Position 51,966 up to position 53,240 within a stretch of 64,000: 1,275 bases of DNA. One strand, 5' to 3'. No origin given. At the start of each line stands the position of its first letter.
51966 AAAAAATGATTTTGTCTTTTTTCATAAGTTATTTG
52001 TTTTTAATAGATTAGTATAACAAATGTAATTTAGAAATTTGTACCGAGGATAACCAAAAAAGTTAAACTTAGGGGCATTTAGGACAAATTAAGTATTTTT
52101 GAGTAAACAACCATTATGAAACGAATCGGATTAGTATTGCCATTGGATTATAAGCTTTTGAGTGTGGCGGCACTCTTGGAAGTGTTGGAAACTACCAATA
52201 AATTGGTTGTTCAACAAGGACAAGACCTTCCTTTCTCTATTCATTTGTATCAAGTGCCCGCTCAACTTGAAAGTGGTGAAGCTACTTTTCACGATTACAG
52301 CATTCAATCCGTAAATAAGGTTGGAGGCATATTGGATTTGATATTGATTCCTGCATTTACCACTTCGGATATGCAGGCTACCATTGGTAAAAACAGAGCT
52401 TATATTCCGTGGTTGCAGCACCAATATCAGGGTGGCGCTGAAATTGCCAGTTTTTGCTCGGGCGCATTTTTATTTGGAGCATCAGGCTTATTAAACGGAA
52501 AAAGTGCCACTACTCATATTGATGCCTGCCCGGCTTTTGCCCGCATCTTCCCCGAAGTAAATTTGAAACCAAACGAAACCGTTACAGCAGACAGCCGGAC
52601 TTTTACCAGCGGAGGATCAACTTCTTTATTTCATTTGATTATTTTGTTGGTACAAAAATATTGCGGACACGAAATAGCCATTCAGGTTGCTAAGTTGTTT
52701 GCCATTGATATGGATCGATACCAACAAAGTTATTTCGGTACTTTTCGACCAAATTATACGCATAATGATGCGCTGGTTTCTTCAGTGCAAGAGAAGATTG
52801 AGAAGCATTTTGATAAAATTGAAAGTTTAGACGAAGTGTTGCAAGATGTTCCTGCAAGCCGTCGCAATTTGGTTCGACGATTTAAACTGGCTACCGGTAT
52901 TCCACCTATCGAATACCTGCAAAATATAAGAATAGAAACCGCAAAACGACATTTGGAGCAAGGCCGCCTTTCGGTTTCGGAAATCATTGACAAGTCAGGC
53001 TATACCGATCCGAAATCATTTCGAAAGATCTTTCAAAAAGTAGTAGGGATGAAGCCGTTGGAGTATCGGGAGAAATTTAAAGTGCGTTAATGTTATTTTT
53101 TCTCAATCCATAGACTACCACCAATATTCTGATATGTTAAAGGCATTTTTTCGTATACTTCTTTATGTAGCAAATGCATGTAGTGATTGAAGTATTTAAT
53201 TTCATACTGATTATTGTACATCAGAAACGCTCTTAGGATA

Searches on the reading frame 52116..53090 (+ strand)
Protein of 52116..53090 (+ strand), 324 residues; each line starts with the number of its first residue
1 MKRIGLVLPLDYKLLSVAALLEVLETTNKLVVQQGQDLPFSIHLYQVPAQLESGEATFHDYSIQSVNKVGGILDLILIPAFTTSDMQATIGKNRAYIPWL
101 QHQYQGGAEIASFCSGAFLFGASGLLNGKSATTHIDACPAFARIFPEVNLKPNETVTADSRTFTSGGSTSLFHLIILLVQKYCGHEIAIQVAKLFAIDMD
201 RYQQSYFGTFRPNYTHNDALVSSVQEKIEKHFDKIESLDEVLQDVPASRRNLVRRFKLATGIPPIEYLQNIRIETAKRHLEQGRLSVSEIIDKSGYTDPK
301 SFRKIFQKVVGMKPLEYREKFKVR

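Call 68: search_protein_families(library=pfam, proteins=[window:52116-53090:+], max_evalue=0.001)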
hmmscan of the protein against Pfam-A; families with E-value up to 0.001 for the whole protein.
window:52116-53090:+ (324 aa): 3 families
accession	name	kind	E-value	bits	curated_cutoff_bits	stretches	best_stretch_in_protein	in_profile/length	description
PF12833.13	HTH_18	-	5.3e-19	68.7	33.6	1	247-319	7-79/80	Helix-turn-helix domain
PF00165.29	HTH_AraC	-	1.8e-12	47.5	26.6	1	280-318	1-41/42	Bacterial regulatory helix-turn-helix proteins, AraC family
PF01965.30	DJ-1_PfpI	-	3.4e-05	24.1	26.6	1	50-178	41-162/165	DJ-1/PfpI family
